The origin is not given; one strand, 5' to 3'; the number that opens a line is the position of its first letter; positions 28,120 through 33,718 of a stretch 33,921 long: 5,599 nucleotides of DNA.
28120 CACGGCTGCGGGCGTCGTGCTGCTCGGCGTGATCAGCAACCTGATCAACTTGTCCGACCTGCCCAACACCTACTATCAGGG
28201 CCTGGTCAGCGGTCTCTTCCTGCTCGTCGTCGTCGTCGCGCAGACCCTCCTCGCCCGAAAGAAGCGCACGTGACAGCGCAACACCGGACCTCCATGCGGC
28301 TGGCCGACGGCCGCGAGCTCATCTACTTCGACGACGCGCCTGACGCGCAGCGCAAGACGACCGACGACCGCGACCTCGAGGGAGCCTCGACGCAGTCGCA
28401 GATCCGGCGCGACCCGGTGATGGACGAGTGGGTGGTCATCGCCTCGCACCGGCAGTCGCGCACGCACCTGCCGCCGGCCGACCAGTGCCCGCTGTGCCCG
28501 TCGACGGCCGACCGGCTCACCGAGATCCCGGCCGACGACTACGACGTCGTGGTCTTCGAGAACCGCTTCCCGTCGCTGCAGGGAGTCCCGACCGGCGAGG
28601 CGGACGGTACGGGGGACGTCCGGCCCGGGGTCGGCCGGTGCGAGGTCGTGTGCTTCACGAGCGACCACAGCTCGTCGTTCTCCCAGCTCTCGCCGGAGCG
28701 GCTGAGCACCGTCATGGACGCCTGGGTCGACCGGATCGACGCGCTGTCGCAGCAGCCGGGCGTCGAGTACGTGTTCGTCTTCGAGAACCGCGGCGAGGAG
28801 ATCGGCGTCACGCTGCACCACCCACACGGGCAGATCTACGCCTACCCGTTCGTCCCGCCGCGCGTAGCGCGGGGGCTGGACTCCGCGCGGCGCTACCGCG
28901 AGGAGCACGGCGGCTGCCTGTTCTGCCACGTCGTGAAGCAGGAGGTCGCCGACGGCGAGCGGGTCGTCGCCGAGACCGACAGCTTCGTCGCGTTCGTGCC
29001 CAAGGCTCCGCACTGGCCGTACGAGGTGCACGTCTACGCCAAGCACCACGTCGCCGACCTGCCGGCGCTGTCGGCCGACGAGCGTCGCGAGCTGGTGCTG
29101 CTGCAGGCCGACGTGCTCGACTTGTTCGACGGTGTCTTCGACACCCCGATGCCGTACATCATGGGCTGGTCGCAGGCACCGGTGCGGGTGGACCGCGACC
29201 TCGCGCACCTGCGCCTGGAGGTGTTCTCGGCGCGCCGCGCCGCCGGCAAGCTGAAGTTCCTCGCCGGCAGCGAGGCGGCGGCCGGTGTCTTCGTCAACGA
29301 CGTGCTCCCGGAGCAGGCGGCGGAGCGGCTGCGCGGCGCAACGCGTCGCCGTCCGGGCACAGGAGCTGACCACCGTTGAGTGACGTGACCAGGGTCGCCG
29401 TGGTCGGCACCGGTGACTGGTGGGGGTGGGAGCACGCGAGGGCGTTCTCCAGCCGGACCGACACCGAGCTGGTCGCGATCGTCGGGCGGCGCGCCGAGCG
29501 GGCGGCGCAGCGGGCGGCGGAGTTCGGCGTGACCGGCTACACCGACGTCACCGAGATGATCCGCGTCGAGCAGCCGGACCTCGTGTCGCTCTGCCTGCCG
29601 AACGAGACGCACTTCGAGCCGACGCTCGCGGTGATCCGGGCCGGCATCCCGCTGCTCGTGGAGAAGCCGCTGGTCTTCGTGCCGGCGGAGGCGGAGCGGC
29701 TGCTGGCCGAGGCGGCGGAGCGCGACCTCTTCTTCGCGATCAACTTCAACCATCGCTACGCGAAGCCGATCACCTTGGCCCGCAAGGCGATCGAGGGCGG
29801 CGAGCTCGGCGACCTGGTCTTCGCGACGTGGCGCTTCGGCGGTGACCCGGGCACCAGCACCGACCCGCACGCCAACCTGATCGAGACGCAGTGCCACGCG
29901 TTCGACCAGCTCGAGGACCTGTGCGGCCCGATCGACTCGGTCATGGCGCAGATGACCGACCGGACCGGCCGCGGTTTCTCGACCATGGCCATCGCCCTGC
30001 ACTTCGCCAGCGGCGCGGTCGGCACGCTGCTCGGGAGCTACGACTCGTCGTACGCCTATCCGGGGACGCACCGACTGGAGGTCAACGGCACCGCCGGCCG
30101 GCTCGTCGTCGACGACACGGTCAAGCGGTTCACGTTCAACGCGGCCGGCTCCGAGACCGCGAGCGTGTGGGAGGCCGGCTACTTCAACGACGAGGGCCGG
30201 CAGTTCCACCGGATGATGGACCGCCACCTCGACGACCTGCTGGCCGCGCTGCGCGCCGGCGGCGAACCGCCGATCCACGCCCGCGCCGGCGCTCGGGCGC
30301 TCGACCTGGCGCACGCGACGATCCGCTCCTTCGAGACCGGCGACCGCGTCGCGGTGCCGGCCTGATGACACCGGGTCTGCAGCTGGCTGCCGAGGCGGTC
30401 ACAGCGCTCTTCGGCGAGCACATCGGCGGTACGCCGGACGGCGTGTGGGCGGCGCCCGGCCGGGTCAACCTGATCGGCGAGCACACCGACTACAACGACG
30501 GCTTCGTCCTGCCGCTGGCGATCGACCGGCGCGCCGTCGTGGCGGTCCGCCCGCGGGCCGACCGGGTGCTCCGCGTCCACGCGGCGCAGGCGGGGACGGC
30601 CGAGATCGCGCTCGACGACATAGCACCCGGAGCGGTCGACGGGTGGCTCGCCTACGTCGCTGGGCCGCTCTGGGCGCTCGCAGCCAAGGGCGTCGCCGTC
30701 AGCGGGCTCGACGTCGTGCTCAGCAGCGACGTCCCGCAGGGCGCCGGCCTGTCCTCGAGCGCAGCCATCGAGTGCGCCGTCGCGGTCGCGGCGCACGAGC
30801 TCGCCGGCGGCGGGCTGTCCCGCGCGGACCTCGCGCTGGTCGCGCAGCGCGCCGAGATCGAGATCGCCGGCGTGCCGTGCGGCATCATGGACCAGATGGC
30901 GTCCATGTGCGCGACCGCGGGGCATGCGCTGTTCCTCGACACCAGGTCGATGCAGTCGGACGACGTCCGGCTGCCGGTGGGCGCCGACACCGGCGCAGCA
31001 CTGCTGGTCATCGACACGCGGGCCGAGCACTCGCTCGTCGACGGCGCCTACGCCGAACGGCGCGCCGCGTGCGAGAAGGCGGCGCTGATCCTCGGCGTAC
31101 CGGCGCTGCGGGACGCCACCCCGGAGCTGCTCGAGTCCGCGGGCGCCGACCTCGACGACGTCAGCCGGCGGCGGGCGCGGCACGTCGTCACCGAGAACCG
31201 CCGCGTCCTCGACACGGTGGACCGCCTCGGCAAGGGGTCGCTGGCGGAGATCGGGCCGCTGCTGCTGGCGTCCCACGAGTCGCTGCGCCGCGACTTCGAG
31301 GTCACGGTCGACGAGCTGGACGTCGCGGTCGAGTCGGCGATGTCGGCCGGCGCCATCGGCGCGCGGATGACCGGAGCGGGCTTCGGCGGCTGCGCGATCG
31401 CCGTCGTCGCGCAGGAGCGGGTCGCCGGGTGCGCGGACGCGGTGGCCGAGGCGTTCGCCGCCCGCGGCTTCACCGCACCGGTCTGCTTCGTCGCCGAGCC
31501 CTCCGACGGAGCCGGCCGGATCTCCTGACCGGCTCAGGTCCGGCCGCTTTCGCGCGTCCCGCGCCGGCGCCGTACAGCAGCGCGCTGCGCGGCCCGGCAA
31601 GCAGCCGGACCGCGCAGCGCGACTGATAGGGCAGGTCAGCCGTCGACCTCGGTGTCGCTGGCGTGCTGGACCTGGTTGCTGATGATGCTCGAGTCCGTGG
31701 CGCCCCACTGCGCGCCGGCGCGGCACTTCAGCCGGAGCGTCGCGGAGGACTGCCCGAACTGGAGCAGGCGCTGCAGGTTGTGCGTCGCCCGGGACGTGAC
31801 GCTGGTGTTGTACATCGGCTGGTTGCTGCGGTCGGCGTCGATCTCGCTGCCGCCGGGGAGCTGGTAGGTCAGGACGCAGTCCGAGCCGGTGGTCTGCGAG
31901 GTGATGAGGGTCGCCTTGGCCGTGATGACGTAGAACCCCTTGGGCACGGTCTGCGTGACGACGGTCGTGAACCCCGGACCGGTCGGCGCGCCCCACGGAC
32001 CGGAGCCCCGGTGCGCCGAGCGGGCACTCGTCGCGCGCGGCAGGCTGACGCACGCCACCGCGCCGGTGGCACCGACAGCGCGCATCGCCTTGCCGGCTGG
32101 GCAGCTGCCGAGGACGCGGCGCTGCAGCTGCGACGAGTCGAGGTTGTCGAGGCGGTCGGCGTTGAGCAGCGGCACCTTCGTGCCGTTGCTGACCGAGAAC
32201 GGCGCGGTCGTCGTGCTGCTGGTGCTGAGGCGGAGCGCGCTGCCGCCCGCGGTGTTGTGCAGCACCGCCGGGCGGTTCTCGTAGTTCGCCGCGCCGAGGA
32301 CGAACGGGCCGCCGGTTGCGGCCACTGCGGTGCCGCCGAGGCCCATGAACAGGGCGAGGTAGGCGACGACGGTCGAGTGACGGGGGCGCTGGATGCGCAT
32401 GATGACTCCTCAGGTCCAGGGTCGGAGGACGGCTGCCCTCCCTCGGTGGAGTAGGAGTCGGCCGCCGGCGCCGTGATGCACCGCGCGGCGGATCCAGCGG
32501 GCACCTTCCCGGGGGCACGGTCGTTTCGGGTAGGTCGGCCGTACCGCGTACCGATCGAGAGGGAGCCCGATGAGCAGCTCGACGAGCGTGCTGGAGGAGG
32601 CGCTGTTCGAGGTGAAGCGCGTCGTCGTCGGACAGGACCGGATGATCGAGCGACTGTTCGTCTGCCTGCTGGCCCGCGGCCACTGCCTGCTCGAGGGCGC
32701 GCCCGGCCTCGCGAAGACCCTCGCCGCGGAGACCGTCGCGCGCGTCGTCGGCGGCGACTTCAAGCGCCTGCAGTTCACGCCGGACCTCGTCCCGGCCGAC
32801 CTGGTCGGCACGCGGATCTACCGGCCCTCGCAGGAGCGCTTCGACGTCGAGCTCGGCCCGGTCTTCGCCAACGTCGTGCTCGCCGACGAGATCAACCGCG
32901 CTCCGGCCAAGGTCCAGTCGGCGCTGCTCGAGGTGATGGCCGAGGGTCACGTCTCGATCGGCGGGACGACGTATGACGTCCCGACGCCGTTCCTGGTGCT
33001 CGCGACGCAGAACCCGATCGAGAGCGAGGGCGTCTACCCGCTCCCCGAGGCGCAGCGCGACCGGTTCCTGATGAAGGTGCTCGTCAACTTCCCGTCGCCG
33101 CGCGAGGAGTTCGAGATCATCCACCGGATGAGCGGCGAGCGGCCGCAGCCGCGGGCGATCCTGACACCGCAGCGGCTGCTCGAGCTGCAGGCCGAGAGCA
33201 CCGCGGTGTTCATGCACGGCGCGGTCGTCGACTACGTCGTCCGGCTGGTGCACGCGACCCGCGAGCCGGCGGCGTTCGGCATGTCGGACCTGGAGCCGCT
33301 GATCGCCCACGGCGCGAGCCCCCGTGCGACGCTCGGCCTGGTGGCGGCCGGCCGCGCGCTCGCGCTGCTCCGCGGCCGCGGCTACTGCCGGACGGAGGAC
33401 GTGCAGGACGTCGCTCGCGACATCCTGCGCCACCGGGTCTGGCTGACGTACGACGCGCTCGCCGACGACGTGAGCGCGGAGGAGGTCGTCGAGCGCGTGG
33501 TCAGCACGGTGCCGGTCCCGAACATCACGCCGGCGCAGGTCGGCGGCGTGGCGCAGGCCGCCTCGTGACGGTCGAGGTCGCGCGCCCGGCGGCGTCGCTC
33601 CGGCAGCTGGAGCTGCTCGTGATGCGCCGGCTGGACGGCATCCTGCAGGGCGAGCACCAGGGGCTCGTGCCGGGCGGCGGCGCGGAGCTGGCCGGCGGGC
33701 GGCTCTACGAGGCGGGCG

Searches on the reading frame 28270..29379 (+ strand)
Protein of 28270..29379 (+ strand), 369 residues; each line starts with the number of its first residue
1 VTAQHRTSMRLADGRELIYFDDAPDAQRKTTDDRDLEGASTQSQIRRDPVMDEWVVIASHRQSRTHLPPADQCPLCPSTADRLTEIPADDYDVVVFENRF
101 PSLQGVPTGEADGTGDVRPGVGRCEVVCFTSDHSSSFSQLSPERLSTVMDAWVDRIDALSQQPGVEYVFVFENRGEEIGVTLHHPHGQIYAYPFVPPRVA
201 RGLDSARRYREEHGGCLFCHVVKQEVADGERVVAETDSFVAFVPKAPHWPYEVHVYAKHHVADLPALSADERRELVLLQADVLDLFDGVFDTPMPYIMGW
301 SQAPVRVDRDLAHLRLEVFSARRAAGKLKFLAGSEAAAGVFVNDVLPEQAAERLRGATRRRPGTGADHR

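Call 92: search_protein_families(library=pfam, proteins=[window:28270-29379:+], max_evalue=0.00001)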
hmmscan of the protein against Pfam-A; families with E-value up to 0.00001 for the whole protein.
window:28270-29379:+ (369 aa): 3 families
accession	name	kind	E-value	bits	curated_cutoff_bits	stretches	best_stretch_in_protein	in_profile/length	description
PF01087.27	GalP_UDP_transf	-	1e-30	108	22.1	1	41-196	10-184/184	Galactose-1-phosphate uridyl transferase, N-terminal domain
PF02744.22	GalP_UDP_tr_C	-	1e-21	77.8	29.2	1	204-355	3-154/165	Galactose-1-phosphate uridyl transferase, C-terminal domain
PF16268.10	DUF4921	-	1.7e-06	27.7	28.5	1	131-354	186-393/425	Domain of unknown function (DUF4921)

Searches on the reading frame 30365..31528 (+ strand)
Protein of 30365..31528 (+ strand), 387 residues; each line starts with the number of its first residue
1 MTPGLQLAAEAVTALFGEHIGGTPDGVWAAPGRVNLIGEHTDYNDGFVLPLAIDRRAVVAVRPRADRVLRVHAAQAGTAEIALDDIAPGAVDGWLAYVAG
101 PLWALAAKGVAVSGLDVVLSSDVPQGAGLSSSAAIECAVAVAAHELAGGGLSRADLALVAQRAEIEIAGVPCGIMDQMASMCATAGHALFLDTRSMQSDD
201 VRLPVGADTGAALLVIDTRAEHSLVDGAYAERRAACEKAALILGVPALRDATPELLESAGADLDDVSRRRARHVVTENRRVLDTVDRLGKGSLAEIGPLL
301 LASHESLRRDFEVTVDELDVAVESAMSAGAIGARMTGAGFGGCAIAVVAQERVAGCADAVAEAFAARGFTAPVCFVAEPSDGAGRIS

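Call 92: search_protein_families(library=pfam, proteins=[window:30365-31528:+], max_evalue=0.00001)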
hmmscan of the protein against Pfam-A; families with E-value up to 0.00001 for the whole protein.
window:30365-31528:+ (387 aa): 3 families
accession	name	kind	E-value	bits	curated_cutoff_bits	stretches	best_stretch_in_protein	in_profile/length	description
PF10509.15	GalKase_gal_bdg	-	5.3e-23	80.8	23.1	1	15-63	2-49/49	Galactokinase galactose-binding signature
PF00288.32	GHMP_kinases_N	-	6.8e-19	68.3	22.3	1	103-182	8-85/87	GHMP kinases N terminal domain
PF08544.19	GHMP_kinases_C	-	6.4e-12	46.1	21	1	289-365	6-84/85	GHMP kinases C terminal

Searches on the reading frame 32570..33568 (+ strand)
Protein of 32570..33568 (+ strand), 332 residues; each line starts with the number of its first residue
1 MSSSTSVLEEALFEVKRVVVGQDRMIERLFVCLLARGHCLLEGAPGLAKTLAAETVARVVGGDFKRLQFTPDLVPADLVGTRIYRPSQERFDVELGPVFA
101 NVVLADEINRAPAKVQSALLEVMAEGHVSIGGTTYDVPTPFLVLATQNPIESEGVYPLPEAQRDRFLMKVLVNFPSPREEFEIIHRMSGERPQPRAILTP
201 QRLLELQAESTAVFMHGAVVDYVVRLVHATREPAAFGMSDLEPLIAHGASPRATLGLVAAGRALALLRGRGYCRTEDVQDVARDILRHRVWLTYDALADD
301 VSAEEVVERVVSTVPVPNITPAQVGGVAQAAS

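Call 92: search_protein_families(library=pfam, proteins=[window:32570-33568:+], max_evalue=0.00001)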
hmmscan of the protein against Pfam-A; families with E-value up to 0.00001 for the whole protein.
window:32570-33568:+ (332 aa): 4 families
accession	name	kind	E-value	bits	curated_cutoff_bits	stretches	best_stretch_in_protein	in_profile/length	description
PF07726.17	AAA_3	-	9.4e-61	203.9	27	1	38-168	1-131/131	ATPase family associated with various cellular activities (AAA)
PF17863.7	AAA_lid_2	-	1.1e-17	64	22.7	1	242-309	6-73/74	AAA lid domain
PF07728.20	AAA_5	-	3.4e-13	50.2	22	1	38-166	1-139/139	AAA domain (dynein-related subfamily)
PF20030.5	bpMoxR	-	5.1e-13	49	27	1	8-173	3-167/205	MoxR domain in the MoxR-vWA-beta-propeller ternary systems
